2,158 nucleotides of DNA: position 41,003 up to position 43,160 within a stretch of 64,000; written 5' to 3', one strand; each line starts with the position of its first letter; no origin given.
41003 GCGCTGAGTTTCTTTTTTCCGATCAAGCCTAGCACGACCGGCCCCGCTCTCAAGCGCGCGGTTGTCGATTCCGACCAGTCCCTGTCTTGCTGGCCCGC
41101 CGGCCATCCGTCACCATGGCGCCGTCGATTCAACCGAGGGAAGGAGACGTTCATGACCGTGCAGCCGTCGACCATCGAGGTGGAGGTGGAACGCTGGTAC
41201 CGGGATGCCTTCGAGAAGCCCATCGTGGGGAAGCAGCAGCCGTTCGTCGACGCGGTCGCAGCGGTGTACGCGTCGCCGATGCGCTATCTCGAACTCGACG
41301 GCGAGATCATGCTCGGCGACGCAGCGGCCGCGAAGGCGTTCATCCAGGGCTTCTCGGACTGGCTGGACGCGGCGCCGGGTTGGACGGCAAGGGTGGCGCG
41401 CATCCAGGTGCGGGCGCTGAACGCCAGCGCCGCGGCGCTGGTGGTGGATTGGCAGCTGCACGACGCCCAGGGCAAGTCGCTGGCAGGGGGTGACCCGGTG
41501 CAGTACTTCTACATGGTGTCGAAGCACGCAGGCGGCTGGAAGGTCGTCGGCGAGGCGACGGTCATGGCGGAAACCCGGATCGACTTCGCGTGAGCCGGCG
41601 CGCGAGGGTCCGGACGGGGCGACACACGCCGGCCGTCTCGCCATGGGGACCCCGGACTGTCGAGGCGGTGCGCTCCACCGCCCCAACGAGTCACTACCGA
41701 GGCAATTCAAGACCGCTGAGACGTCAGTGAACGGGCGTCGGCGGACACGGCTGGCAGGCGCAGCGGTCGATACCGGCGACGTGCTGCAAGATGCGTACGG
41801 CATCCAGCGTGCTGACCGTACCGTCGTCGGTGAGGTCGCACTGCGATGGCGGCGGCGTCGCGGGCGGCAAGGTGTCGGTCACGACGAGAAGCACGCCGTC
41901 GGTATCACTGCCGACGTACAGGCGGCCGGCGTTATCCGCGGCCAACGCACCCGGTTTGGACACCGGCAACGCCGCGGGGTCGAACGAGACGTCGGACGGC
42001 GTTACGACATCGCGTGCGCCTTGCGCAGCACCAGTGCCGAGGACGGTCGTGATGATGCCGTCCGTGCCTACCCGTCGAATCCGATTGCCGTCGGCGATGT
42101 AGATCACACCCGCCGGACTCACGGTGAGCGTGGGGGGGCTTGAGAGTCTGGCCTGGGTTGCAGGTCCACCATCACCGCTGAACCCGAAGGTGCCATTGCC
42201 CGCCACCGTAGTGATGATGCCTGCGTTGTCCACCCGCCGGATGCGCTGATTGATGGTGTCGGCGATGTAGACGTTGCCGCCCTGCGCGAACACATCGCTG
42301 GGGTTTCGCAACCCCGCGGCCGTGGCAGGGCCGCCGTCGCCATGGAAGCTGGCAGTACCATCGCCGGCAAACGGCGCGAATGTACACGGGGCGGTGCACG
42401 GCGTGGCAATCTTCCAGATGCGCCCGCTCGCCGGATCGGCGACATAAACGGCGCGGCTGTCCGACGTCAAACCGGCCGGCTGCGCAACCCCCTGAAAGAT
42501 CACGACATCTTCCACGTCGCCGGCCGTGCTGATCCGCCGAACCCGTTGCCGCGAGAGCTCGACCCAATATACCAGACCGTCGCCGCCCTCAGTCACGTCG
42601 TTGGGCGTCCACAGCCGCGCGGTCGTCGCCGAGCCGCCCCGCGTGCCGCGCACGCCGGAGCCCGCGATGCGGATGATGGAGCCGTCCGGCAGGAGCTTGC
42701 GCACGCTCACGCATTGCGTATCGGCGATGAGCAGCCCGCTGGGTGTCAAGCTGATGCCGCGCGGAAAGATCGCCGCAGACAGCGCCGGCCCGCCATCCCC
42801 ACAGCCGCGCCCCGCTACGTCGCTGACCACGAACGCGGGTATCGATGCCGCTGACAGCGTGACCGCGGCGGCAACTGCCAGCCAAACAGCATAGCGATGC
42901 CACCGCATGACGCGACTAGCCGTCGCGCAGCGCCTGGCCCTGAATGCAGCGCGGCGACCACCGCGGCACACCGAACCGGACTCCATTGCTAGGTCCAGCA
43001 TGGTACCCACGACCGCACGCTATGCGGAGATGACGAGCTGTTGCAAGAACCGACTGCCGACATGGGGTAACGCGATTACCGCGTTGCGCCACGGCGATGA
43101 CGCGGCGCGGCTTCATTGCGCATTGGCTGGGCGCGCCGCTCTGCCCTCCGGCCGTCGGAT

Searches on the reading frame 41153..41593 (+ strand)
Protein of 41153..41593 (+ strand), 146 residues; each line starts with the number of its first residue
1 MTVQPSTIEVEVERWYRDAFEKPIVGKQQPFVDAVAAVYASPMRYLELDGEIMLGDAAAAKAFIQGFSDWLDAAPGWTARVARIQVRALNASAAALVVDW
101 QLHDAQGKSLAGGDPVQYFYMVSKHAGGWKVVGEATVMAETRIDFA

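Call 22: search_protein_families(library=pfam, proteins=[window:41153-41593:+])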
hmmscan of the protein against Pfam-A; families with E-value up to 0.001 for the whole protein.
window:41153-41593:+ (146 aa): 1 family
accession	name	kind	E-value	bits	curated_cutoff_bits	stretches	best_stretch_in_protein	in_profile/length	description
PF20795.3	DUF6841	-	0.00063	20.7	27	1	11-133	2-123/129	NTF2-like protein (DUF6841)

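Call 27: list_cluster_members(proteins=[P0001, window:41153-41593:+, window:32776-33207:-, window:44979-47099:+])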
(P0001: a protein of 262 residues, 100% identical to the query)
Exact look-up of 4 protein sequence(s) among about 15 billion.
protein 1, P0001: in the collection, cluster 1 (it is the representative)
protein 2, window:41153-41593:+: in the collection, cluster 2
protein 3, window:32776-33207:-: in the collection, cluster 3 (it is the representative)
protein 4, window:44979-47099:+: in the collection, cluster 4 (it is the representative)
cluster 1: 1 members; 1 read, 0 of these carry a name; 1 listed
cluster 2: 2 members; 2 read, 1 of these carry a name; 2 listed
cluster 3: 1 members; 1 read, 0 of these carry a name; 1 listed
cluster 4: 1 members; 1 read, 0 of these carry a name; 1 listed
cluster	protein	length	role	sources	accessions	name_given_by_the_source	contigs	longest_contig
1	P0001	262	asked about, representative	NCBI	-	-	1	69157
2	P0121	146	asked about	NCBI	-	-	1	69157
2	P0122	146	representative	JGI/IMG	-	hypothetical protein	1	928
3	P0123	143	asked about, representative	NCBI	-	-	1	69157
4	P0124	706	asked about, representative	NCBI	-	-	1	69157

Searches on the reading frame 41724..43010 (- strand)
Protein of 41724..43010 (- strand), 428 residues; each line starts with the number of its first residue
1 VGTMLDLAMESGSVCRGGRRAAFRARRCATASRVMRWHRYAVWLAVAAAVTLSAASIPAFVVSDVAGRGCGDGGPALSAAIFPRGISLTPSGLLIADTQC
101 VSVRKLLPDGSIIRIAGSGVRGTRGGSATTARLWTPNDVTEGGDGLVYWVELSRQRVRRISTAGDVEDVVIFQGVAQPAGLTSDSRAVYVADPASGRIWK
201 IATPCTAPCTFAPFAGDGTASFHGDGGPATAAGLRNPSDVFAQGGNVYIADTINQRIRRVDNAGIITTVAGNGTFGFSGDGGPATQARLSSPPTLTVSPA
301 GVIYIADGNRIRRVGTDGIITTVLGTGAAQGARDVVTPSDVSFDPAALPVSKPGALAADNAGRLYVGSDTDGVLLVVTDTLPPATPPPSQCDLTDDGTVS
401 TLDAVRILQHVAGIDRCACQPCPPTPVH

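Call 22: search_protein_families(library=pfam, proteins=[window:41724-43010:-])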
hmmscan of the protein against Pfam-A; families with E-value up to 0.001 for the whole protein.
window:41724-43010:- (428 aa): 3 families
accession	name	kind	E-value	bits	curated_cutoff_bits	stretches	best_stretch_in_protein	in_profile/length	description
PF25021.1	TEN_NHL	-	3.6e-26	92.4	27.1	2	279-359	131-209/357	Teneurin NHL domain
PF01436.27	NHL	-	1.6e-10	40.9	20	0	234-258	1-26/28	NHL repeat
PF24684.1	Vgb_lyase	-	0.00022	20.5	50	1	136-202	141-208/290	Virginiamycin B lyase family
